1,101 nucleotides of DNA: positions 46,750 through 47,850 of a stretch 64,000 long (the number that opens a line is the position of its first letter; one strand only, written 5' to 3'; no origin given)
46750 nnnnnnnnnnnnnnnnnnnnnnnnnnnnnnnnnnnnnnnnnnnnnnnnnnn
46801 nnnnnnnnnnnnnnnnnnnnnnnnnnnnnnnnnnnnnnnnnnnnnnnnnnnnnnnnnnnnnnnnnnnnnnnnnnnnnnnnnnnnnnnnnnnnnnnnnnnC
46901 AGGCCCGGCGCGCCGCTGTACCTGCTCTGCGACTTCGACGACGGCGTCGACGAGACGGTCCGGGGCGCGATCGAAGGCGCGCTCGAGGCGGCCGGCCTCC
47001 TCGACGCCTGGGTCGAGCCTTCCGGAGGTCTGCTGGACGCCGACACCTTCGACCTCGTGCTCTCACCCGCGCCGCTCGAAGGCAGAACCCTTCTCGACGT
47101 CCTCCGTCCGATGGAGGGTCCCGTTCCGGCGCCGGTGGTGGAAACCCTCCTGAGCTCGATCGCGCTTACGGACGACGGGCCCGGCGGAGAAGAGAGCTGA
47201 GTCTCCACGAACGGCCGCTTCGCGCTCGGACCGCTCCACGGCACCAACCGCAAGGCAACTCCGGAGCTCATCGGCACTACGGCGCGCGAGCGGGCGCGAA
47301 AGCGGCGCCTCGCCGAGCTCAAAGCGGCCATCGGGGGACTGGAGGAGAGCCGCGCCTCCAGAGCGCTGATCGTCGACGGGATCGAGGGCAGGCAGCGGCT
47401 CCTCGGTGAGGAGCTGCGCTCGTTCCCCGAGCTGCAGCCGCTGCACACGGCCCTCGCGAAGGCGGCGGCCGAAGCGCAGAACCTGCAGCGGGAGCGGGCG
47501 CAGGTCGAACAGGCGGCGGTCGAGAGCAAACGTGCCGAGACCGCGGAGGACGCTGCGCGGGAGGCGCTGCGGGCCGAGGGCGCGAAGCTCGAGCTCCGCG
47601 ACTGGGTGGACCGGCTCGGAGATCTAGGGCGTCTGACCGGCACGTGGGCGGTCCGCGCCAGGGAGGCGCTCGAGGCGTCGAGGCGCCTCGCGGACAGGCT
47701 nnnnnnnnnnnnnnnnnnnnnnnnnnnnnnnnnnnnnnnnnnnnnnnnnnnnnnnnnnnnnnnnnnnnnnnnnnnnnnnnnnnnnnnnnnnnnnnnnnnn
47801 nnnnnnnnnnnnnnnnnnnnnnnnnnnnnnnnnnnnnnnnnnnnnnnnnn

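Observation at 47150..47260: In-frame TGA splits the jetC SMC-ATPase in an otherwise continuous 1329-codon reading frame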

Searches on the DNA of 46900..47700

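Call 25: search_rna_families(source=window, start=46900, end=47700, threshold=evalue, max_evalue=1)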
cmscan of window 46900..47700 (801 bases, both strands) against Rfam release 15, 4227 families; matches with E-value up to 1: 0.
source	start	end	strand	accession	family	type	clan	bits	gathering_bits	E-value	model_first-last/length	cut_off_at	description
